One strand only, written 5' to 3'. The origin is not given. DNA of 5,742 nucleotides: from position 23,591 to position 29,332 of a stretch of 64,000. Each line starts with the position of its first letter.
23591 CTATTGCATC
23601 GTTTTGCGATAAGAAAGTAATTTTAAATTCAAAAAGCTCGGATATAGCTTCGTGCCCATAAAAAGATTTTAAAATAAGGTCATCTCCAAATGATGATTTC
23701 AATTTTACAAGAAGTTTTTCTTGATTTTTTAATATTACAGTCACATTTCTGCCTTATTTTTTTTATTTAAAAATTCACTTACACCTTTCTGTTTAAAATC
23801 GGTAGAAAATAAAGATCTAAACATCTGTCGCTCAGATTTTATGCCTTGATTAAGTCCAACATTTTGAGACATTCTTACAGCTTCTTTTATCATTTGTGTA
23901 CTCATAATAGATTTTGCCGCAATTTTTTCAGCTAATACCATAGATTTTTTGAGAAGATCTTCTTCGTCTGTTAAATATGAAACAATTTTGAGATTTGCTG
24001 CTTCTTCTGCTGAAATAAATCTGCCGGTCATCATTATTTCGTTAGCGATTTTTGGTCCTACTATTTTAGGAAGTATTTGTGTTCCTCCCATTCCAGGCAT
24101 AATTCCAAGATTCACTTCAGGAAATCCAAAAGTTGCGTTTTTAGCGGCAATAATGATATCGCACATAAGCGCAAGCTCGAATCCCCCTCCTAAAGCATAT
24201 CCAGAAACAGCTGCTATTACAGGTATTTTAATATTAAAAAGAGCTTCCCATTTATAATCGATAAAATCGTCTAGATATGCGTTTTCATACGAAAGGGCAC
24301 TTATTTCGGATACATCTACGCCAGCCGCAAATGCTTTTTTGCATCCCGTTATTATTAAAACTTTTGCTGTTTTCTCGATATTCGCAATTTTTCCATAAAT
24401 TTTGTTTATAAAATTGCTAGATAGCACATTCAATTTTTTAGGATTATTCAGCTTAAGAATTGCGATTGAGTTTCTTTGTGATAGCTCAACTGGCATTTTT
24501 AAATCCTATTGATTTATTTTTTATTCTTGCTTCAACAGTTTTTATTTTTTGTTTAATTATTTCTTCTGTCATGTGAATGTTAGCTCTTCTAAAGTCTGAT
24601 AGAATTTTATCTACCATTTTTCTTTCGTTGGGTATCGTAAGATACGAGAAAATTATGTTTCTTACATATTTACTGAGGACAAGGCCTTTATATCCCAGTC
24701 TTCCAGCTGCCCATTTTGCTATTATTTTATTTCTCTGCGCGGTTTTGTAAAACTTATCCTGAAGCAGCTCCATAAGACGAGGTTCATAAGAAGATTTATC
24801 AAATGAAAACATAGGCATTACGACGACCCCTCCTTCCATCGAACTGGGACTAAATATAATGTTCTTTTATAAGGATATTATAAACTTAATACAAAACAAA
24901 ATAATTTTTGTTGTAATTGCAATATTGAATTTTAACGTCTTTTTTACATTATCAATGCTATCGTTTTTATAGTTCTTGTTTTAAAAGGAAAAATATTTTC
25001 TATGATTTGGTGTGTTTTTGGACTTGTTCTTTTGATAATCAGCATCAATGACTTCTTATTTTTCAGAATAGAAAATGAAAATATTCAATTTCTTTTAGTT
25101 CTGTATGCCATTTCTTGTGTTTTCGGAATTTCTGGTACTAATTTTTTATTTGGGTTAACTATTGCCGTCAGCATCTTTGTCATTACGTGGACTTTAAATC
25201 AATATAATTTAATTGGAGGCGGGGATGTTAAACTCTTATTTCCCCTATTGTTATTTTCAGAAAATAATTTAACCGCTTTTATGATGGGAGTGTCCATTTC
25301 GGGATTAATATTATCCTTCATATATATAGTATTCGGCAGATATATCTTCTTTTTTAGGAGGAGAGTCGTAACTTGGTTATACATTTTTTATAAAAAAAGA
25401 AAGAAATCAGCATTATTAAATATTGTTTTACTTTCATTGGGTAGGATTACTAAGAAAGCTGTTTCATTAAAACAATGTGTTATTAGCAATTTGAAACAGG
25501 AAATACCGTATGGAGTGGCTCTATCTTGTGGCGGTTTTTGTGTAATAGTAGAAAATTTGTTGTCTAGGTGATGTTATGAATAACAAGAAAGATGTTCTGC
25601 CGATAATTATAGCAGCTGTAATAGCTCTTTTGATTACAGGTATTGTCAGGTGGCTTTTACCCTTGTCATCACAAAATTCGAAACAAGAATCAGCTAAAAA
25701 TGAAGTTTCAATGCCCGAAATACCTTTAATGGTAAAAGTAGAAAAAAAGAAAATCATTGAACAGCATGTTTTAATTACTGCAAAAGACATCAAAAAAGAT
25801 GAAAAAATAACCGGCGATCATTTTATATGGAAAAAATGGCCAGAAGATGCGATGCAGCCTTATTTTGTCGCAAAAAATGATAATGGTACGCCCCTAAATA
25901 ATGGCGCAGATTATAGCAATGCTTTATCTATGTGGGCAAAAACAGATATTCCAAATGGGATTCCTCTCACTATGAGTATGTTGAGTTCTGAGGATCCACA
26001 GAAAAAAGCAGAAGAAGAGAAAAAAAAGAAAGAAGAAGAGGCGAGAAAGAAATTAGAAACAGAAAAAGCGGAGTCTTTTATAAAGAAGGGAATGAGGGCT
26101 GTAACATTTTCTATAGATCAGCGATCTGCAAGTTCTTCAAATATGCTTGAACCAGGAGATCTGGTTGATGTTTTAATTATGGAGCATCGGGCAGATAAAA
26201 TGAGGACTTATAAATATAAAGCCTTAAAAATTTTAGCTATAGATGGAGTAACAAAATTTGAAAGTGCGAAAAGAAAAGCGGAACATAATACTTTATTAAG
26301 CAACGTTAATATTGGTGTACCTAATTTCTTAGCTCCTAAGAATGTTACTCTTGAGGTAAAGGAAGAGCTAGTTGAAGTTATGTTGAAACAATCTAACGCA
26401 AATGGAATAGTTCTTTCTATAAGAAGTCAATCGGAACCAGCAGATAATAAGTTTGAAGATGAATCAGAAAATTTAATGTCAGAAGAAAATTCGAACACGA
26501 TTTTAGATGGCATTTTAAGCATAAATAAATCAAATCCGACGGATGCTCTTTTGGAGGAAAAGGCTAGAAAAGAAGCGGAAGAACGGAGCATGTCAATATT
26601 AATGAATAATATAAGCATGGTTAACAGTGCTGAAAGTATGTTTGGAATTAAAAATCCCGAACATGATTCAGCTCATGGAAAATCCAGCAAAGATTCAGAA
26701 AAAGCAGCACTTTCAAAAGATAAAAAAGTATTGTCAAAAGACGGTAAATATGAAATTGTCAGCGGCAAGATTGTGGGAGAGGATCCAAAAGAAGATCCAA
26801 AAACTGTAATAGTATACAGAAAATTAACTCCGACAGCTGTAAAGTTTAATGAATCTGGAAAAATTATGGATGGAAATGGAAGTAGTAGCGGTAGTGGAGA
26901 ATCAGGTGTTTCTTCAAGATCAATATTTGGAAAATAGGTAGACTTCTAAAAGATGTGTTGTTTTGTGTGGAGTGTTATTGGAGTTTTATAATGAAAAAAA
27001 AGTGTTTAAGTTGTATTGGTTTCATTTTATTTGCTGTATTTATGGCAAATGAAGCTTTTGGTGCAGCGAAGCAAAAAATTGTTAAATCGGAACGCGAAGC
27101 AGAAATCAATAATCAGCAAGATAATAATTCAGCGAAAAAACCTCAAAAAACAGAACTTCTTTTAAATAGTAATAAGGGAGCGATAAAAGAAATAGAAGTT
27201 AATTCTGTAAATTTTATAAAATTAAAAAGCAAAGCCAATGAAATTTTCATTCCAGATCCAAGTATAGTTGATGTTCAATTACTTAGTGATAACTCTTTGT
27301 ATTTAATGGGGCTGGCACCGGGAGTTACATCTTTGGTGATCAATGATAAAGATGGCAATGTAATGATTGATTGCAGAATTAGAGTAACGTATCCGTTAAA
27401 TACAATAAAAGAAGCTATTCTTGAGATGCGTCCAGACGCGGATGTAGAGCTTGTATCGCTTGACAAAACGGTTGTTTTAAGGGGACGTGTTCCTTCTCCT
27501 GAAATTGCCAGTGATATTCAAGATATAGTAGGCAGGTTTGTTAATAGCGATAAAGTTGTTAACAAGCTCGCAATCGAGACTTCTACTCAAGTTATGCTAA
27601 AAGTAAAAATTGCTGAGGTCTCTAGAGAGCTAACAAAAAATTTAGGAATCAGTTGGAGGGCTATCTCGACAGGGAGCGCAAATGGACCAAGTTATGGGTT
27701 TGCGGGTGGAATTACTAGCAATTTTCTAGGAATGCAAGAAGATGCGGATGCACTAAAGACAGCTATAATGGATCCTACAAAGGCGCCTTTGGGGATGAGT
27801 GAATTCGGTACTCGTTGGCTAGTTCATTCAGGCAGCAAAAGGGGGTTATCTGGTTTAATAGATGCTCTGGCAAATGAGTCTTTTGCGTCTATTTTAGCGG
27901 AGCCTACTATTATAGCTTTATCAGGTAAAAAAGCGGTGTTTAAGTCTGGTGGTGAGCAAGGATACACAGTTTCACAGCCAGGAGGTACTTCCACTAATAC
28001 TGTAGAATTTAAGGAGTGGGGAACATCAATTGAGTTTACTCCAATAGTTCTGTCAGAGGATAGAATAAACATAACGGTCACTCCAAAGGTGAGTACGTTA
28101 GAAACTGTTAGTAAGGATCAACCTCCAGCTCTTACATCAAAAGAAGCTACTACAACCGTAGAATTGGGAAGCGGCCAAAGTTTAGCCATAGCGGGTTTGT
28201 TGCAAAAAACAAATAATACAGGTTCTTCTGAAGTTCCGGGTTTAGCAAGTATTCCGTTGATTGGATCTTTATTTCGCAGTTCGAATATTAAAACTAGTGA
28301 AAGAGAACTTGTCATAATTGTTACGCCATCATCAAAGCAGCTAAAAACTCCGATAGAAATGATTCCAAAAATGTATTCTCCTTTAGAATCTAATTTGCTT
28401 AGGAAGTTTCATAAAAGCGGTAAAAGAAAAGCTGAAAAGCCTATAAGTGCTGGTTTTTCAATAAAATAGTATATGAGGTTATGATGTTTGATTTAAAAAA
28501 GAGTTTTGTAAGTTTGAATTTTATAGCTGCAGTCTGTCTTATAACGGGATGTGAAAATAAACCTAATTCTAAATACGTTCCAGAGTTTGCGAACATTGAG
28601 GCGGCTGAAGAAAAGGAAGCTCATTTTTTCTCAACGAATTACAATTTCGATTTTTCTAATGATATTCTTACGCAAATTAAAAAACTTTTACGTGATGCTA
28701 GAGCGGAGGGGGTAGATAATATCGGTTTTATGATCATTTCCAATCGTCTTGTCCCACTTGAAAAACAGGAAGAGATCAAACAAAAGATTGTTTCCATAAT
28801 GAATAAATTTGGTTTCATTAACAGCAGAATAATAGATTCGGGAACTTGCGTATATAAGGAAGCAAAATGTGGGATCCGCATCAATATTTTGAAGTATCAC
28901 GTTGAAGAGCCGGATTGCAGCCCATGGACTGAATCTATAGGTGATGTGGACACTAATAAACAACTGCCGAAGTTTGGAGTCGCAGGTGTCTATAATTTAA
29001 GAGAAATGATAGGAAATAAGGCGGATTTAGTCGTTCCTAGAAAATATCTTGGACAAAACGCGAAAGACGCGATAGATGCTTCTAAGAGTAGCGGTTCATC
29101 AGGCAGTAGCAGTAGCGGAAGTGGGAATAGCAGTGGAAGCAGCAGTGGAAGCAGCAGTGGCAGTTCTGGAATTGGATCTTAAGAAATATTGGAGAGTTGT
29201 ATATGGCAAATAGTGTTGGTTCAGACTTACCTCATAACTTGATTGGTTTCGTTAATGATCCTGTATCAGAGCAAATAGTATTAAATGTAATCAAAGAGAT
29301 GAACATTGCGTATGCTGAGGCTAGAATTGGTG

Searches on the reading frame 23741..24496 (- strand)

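Call 86: search_protein_families(library=pfam, proteins=[window:23741-24496:-], max_evalue=0.001)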
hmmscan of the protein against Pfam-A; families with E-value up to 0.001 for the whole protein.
window:23741-24496:- (251 aa): 2 families
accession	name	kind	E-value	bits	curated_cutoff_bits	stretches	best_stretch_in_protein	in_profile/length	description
PF00378.25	ECH_1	-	8.5e-65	219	27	1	8-247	3-245/251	Enoyl-CoA hydratase/isomerase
PF16113.10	ECH_2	-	1.1e-29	104.4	27.2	1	12-233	2-229/335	Enoyl-CoA hydratase/isomerase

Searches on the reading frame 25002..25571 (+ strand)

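Call 86: search_protein_families(library=pfam, proteins=[window:25002-25571:+], max_evalue=0.001)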
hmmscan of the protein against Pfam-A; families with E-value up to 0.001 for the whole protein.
window:25002-25571:+ (189 aa): 1 family
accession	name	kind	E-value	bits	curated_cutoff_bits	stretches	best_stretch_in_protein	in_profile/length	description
PF01478.23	Peptidase_A24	-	1e-09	39.2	26.5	1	4-104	1-102/104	Type IV leader peptidase family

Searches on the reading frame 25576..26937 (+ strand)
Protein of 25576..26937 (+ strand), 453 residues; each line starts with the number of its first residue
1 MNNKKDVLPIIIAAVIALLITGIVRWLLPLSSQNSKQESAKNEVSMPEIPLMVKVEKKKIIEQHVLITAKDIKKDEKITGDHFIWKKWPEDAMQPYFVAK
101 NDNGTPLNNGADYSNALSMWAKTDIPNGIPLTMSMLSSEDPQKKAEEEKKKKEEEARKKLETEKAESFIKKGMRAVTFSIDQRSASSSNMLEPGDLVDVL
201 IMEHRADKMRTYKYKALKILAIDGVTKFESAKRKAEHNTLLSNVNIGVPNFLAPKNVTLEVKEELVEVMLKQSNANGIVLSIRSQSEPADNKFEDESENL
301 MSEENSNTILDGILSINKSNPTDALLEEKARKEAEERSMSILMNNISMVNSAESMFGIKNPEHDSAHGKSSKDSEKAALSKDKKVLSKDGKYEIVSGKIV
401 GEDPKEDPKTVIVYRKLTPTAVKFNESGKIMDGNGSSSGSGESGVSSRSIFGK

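Call 66: list_cluster_members(proteins=[window:25576-26937:+, window:30465-31820:+, window:37241-38422:+, window:38422-39735:+, window:46532-47908:+, window:50108-52012:+, window:52085-53227:+, window:61033-62742:-, window:17672-18724:+, window:14333-15136:-])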
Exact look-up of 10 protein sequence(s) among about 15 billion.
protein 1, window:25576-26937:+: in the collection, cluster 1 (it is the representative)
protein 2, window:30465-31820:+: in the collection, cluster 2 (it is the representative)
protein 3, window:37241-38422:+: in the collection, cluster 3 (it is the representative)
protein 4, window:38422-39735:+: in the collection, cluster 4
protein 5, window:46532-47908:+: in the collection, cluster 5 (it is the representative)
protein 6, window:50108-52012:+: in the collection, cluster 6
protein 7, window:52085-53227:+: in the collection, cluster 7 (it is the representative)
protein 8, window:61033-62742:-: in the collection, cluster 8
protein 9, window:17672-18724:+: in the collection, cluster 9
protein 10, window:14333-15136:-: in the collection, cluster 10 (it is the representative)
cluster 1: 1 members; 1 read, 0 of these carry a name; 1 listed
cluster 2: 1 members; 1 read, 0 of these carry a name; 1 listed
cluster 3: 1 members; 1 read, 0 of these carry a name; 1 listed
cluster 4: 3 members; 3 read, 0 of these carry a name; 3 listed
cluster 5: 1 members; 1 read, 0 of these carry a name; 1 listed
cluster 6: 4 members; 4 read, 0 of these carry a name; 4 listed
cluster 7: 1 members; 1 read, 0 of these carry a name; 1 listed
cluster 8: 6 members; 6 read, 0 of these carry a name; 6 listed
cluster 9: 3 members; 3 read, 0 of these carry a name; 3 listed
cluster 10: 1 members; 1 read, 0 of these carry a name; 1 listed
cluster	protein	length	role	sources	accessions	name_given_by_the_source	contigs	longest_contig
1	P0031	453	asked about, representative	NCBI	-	-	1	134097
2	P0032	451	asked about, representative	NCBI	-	-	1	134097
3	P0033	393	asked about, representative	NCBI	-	-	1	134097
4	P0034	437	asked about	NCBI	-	-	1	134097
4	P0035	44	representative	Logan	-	-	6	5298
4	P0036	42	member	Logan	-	-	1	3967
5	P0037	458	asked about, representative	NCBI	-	-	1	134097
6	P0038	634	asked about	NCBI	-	-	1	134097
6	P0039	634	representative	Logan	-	-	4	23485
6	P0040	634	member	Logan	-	-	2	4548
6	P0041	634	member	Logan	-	-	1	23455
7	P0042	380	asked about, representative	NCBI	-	-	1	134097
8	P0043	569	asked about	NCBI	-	-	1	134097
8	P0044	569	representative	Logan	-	-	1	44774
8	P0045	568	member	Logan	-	-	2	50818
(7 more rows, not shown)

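Call 86: search_protein_families(library=pfam, proteins=[window:25576-26937:+], max_evalue=0.001)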
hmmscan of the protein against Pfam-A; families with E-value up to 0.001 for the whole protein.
window:25576-26937:+ (453 aa): 2 families
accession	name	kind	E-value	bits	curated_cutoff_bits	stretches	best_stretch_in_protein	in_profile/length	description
PF16976.10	RcpC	-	4.8e-10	39.8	28.8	1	168-275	6-106/114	Flp pilus assembly protein RcpC/CpaB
PF08666.17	SAF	-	1.3e-05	26.1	21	1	65-136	3-62/63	SAF domain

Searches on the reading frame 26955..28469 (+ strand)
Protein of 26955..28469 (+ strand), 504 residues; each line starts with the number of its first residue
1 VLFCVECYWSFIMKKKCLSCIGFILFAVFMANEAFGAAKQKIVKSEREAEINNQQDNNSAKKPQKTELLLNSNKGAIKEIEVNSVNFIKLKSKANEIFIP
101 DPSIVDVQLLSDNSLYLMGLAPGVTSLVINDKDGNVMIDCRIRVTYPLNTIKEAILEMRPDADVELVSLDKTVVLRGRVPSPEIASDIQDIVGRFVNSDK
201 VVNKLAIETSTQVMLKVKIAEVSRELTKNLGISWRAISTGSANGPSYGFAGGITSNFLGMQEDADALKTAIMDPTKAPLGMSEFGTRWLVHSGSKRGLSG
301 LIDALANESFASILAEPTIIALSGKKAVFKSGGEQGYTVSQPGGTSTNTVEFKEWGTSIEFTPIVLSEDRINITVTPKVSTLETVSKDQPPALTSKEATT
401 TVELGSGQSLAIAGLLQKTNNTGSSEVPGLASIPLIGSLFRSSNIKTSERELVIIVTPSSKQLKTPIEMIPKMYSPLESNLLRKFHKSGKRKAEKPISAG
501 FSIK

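Call 86: search_protein_families(library=pfam, proteins=[window:26955-28469:+], max_evalue=0.001)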
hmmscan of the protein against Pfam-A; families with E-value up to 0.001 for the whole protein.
window:26955-28469:+ (504 aa): 3 families
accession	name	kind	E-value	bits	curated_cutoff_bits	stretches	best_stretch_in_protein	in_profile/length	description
PF00263.26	Secretin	-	7.5e-39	133.5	27.5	1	304-458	1-165/169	Bacterial type II and III secretion system protein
PF13629.12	T2SS-T3SS_pil_N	-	4.5e-15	55.6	23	1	79-145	6-72/72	Pilus formation protein N terminal region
PF04972.22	BON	-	3.8e-05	24.3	27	1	151-207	9-67/69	BON domain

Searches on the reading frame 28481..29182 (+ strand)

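Call 86: search_protein_families(library=pfam, proteins=[window:28481-29182:+], max_evalue=0.001)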
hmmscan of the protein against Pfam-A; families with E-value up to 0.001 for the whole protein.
window:28481-29182:+ (233 aa): 1 family
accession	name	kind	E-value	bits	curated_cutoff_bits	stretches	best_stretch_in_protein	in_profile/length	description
PF09476.15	Pilus_CpaD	-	3e-10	40.6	31.1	1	16-195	3-189/200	Pilus biogenesis CpaD protein (pilus_cpaD)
